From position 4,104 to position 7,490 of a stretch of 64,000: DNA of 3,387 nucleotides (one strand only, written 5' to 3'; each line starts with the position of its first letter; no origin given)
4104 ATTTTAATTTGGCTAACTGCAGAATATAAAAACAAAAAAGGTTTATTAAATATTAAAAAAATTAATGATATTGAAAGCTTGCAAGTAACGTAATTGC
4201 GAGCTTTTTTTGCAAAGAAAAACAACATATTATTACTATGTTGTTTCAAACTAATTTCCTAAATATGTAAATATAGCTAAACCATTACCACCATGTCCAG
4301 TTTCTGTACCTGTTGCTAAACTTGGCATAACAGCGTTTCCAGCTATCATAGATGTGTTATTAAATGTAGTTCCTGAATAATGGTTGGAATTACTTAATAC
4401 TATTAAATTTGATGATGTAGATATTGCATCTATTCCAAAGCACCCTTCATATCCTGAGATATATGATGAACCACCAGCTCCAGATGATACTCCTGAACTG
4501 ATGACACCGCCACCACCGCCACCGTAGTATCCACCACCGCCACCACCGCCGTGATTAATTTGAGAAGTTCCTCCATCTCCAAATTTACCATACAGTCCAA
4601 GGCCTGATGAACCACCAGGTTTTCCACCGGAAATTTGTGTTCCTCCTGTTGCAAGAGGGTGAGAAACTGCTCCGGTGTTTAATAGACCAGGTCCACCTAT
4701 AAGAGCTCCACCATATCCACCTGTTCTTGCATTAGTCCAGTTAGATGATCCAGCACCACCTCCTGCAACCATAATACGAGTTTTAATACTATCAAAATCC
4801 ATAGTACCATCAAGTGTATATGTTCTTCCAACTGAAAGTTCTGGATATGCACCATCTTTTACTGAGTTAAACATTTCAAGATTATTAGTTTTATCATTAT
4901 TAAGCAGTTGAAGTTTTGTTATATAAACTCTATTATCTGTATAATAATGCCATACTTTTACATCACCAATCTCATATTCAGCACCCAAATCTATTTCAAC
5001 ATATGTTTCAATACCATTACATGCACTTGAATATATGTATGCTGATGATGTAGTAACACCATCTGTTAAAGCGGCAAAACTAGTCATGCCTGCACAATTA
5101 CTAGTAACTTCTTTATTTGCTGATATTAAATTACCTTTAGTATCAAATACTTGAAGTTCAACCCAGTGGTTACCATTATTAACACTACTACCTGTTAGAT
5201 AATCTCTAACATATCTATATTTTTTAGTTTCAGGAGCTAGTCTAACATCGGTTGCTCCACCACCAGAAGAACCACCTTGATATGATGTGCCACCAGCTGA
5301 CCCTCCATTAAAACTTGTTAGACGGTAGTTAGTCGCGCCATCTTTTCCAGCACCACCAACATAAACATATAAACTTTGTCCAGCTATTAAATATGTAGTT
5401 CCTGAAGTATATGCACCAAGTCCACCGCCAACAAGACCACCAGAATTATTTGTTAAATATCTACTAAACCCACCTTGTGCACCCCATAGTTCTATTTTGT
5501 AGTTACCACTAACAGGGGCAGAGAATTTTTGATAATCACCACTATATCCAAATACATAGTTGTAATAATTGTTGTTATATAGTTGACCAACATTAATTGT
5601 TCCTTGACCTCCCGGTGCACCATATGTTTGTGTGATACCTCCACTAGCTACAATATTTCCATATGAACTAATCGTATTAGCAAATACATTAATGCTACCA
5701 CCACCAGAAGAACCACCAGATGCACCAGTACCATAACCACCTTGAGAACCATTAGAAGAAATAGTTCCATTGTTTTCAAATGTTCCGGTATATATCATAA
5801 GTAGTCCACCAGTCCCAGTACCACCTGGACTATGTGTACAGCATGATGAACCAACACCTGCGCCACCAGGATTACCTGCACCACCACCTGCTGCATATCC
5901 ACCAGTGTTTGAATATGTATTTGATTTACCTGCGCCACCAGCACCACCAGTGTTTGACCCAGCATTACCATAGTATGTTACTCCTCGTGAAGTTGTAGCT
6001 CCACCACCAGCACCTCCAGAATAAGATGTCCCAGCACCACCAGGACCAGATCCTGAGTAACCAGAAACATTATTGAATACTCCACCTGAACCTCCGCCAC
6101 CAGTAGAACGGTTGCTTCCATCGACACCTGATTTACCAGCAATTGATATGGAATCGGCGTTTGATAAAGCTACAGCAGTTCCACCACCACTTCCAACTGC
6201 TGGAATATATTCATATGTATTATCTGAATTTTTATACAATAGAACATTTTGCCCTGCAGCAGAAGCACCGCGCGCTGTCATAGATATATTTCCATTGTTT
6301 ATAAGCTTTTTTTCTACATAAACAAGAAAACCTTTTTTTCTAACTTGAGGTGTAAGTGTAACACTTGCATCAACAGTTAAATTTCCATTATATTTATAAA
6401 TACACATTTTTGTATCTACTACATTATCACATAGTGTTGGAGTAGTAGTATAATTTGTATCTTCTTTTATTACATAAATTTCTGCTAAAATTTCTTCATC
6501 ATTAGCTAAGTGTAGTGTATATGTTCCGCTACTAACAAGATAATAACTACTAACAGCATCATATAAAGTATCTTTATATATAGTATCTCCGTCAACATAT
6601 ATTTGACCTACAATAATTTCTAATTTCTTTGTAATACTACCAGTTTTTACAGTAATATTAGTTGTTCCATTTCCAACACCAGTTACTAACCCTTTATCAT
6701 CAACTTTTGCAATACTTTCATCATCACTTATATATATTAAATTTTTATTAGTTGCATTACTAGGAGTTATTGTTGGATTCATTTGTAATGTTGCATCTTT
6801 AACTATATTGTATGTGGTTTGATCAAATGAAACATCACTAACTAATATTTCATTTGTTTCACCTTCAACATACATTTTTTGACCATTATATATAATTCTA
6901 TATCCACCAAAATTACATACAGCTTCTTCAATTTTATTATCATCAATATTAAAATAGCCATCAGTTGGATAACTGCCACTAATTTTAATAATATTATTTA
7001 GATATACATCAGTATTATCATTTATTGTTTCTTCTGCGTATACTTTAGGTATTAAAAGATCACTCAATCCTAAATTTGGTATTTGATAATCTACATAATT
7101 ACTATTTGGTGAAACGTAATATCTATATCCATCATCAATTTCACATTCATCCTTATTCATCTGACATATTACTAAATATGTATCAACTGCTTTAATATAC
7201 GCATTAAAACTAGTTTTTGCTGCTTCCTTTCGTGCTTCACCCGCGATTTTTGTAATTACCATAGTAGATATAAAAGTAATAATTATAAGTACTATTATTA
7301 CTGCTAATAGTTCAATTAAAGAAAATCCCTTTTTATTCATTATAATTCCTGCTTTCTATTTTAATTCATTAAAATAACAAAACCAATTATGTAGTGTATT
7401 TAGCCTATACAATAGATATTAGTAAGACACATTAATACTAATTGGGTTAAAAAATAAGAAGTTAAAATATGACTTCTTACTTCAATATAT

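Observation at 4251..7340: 1029-aa protein with a pilin signal fused to Ig-like, discoidin-like and glycine-rich modules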

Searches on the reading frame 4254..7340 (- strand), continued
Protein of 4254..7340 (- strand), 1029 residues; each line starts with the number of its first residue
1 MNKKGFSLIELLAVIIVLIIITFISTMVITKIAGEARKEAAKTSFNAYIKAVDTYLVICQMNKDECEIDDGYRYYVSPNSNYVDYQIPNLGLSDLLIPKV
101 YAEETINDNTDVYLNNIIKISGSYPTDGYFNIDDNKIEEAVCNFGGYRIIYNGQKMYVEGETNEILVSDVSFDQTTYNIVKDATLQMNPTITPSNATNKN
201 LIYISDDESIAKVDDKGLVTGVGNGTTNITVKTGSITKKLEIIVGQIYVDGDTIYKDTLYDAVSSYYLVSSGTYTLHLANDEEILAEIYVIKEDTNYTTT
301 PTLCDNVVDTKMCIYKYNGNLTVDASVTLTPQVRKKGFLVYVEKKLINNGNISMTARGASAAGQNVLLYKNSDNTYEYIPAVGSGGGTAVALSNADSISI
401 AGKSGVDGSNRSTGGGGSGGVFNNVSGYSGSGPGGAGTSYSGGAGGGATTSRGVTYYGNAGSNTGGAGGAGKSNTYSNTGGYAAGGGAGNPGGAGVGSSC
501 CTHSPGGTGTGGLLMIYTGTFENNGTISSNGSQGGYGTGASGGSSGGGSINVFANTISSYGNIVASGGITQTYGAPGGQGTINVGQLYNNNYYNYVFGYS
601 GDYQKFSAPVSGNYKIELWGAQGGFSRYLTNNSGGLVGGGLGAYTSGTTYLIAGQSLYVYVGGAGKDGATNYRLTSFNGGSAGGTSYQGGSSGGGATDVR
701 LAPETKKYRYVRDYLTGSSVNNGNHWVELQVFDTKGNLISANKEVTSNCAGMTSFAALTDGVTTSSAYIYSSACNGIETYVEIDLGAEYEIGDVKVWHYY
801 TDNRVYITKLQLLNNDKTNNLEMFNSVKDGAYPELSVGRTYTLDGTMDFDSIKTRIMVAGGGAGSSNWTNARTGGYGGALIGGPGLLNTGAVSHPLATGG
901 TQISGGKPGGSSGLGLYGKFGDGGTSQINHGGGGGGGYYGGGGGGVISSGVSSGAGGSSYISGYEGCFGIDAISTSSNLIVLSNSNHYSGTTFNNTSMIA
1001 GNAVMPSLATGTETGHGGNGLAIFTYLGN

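Call 23: find_encoding_contigs(protein=P0006, flank=10000, max_places=2)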
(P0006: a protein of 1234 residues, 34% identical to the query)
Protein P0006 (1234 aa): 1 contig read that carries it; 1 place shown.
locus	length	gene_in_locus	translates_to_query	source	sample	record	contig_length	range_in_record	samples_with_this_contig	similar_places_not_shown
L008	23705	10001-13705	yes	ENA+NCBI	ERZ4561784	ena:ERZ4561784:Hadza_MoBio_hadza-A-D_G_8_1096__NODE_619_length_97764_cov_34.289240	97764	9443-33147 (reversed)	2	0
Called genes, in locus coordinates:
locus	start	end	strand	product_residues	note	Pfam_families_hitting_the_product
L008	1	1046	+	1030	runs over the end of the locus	-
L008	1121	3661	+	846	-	PF01624:MutS_I, PF05188:MutS_II, PF05192:MutS_III, PF05190:MutS_IV, PF00488:MutS_V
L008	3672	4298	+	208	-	-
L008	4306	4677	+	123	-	-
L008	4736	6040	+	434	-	-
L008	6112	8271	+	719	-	PF13328:HD_4, PF01966:HD, PF04607:RelA_SpoT, PF02824:TGS, PF19296:RelA_AH, PF28438:RelA_RIS, PF13291:ACT_4 (weak)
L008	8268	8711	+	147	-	PF02580:Tyr_Deacylase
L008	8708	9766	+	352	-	PF01594:AI-2E_transport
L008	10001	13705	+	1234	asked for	PF02368:Big_2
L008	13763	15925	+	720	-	PF17764:PriA_3primeBD, PF00270:DEAD, PF04851:ResIII, PF18319:Zn_ribbon_PriA, PF00271:Helicase_C, PF18074:PriA_C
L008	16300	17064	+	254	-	-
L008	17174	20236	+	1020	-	PF07963:N_methyl (weak)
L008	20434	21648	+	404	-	PF13240:Zn_Ribbon_1 (weak)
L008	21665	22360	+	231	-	PF04893:Yip1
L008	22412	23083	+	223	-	PF14622:Ribonucleas_3_3, PF00636:Ribonuclease_3, PF00035:dsrm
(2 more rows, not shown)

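Call 53: search_protein_families(library=pfam, proteins=[L004:20253-21332:+], max_evalue=0.1)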
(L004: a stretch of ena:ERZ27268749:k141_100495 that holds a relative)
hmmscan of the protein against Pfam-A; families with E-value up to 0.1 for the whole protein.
L004:20253-21332:+ (360 aa): 1 family
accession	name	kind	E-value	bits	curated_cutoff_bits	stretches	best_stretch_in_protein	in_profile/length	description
PF07963.17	N_methyl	-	4.5e-08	32.8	21.2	1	1-27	1-27/27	Prokaryotic N-terminal methylation motif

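Call 78: find_encoding_contigs(protein=P0016, flank=10000, max_places=1)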
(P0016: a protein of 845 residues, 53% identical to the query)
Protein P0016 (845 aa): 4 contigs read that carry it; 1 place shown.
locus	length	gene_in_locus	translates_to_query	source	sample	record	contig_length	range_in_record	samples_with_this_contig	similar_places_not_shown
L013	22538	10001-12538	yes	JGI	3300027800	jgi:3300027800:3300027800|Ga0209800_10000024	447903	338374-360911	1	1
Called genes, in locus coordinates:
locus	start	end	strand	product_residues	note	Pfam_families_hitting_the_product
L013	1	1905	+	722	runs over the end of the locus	PF13491:FtsK_4TM (faint), PF17854:FtsK_alpha, PF01580:FtsK_SpoIIIE, PF04851:ResIII (weak), PF09397:FtsK_gamma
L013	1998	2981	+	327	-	-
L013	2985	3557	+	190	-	-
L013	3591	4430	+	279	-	PF00149:Metallophos, PF12850:Metallophos_2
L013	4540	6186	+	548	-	PF00404:Dockerin_1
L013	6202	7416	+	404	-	PF12733:Cadherin-like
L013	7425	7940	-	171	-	-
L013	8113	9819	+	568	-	PF09972:DUF2207, PF20990:DUF2207_C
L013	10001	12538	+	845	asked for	PF02368:Big_2, PF26918:Ig_Eae (faint), PF02368:Big_2, PF26182:Ig_NUP210_5th (weak)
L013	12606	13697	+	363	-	PF03033:Glyco_transf_28, PF04101:Glyco_tran_28_C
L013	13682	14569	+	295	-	PF01565:FAD_binding_4, PF02873:MurB_C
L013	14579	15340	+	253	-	PF08478:POTRA_1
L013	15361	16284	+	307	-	PF00781:DAGK_cat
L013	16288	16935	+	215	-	PF06541:ABC_trans_CmpB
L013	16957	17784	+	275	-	PF03631:Virul_fac_BrkB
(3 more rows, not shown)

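Call 79: find_encoding_contigs(protein=P0068, flank=10000, max_places=1)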
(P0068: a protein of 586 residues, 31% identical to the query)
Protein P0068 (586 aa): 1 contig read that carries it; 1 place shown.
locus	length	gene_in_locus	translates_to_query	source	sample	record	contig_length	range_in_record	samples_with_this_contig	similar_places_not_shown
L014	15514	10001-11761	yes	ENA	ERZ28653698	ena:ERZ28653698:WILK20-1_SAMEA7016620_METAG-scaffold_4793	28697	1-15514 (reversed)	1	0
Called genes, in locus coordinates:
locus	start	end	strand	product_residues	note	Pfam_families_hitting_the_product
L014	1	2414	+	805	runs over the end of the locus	PF16403:Bact_surface_Ig-like, PF09479:Flg_new (weak), PF18998:Flg_new_2 (faint), PF09479:Flg_new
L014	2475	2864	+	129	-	PF08000:bPH_1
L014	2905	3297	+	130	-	PF01029:NusB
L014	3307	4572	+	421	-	PF13742:tRNA_anti_2, PF01336:tRNA_anti-codon, PF02601:Exonuc_VII_L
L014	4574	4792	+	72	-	PF02609:Exonuc_VII_S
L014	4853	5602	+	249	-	-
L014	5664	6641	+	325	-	PF13180:PDZ_2, PF17820:PDZ_6 (weak), PF05580:Peptidase_S55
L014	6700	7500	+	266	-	PF01148:CTP_transf_1, PF01864:CarS-like (weak)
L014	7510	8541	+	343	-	PF02163:Peptidase_M50, PF00595:PDZ (weak), PF13180:PDZ_2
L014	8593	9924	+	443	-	PF11258:DUF3048, PF17479:DUF3048_C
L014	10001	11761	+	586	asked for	PF07963:N_methyl (weak)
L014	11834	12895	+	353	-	-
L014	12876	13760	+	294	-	PF02899:Phage_int_SAM_1, PF13102:Phage_int_SAM_5 (weak), PF13495:Phage_int_SAM_4, PF00589:Phage_integrase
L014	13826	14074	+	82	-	PF06135:IreB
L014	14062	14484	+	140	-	PF03652:RuvX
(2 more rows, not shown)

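Call 80: find_encoding_contigs(protein=P0101, flank=10000, max_places=1)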
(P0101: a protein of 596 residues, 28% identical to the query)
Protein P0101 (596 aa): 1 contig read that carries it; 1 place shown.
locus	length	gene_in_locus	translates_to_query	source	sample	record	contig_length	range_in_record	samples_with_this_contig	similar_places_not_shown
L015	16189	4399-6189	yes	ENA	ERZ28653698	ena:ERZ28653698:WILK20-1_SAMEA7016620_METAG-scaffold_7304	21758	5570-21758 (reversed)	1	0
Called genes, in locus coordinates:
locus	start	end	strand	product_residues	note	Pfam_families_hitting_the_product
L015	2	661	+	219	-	?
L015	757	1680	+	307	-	-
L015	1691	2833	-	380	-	PF13439:Glyco_transf_4, PF13579:Glyco_trans_4_4 (weak), PF00534:Glycos_transf_1, PF13692:Glyco_trans_1_4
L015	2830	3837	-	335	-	PF14397:ATPgrasp_ST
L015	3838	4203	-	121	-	PF11969:DcpS_C, PF01230:HIT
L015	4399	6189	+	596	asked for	PF07963:N_methyl (weak)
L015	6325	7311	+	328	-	PF03444:WHD_HrcA (weak), PF21715:CggR_N (faint), PF01628:HrcA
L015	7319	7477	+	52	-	-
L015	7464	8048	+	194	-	PF01025:GrpE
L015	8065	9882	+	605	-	PF00012:HSP70, PF06723:MreB_Mbl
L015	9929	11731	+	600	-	PF08439:Peptidase_M3_N, PF01432:Peptidase_M3, PF19527:DUF6055 (weak)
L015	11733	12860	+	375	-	PF00226:DnaJ, PF01556:DnaJ_C, PF00684:DnaJ_CXXCXGXG, PF15777:Anti-TRAP (faint)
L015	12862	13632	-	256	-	PF03848:TehB (weak), PF13489:Methyltransf_23 (weak), PF13847:Methyltransf_31, PF08241:Methyltransf_11, PF08242:Methyltransf_12 (weak), PF13649:Methyltransf_25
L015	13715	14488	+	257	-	PF04542:Sigma70_r2, PF04539:Sigma70_r3 (weak), PF01381:HTH_3 (faint), PF04545:Sigma70_r4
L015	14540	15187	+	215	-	PF10531:SLBB, PF22461:SLBB_2 (weak), PF00633:HHH, PF12836:HHH_3, PF14520:HHH_5 (faint)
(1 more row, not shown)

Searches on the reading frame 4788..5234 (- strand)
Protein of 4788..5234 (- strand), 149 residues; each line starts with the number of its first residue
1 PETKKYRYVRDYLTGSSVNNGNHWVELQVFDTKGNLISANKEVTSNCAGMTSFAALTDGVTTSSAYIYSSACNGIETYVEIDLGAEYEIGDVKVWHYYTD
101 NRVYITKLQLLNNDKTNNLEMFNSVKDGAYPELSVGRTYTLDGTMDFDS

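Call 68: search_solved_structures(query=A3, max_evalue=1, show_alignments=2)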
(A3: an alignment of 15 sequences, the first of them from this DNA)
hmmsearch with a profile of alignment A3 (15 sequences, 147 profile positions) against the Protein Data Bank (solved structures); distinct sequences matched with E-value up to 1: 13.
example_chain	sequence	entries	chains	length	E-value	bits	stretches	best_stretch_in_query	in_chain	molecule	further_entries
7d29_A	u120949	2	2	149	0.0012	22.2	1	52-100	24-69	AlyQ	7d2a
5xnr_A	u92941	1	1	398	0.0057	20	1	53-100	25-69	AlyQ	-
7mfk_A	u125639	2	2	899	0.01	19.2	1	31-101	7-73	Alpha-N-acetylglucosaminidase family protein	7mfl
4a4a_A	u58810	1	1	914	0.013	18.9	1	32-101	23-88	ALPHA-N-ACETYLGLUCOSAMINIDASE FAMILY PROTEIN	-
4zz5_A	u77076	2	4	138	0.015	18.6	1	32-91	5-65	Glucanase/chitosanase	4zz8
4gwi_A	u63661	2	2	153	0.017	18.4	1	33-97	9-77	Platelet aggregation factor Sm-hPAF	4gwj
2rva_A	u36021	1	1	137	0.017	18.4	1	32-91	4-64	Glucanase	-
3le0_A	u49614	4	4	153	0.023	18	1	33-97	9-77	Platelet aggregation factor Sm-hPAF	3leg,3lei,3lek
2vc9_A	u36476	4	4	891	0.025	17.9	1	34-101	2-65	ALPHA-N-ACETYLGLUCOSAMINIDASE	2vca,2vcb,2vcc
2j1r_A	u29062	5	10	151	0.028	17.7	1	29-126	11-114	FUCOLECTIN-RELATED PROTEIN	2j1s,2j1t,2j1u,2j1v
4zxe_A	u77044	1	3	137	0.096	16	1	32-92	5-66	Glucanase/Chitosanase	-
4zy9_A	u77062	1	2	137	0.098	16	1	32-92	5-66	Glucanase/chitosanase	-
2rv9_A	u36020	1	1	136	0.11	15.8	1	32-92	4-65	Glucanase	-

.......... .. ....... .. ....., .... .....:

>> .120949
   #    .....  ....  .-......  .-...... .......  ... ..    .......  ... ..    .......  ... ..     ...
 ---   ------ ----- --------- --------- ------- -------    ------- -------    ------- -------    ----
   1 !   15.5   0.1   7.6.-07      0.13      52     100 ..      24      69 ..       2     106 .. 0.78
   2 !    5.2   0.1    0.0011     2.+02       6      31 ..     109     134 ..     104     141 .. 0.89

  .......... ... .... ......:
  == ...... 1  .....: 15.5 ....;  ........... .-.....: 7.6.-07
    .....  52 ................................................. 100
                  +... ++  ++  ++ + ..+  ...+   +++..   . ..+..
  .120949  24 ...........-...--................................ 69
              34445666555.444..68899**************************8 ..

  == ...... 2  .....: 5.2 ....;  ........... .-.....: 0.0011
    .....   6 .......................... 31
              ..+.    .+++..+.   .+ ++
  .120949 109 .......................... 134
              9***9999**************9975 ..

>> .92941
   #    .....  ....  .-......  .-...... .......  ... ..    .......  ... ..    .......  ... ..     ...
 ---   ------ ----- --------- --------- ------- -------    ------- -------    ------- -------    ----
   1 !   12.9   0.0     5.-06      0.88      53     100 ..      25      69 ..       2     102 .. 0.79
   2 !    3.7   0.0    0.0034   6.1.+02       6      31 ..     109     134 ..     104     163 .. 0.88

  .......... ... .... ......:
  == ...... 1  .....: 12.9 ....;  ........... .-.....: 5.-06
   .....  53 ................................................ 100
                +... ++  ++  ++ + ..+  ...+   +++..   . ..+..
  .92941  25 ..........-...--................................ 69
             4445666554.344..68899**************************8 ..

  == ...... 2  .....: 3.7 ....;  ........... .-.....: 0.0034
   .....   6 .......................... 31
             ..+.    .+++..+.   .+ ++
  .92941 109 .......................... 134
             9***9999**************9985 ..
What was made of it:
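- On F5/8 type C (discoidin) / CBM32: The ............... part aligns to residues 24-69 (call 68).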

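Call 69: search_protein_families(library=pfam, alignment_id=A3, max_evalue=0.01)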
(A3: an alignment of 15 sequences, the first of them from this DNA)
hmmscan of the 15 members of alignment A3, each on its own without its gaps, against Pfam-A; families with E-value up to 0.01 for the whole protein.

A. member 1, seq(149 aa): 1 family
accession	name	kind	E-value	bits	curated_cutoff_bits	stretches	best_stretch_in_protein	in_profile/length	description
PF22633.2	F5_F8_type_C_2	-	2.8e-05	25.1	27.8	1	57-122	3-65/91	NedA-like, galactose-binding domain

B. families by the number of members that match (of 15 scanned): 3 families
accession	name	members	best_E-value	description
PF22633.2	F5_F8_type_C_2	14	1.5e-08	NedA-like, galactose-binding domain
PF00754.31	F5_F8_type_C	12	1.4e-06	F5/8 type C domain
PF16391.11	DUF5000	1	0.0075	Domain of unknown function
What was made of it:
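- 4806..5234 (-): Discoidin (F5/8 type C, CBM32-like) beta-sandwich inserted in the glycine-rich domain (aa ~703-845). It looks circularly permuted. Pfam gives 25.1 bits on the isolated insert, and 14 of 15 homologous inserts match PF22633 (call 69).
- On F5/8 type C (discoidin) / CBM32: At family level, 14 of 15 inserts match PF22633, best 1.5e-8 (call 69).
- Checked: Of 15 homologous inserts, 14 match F5_F8_type_C_2, best 1.5e-8 (call 69).
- Discoidin-like insert: calls 68, 69.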
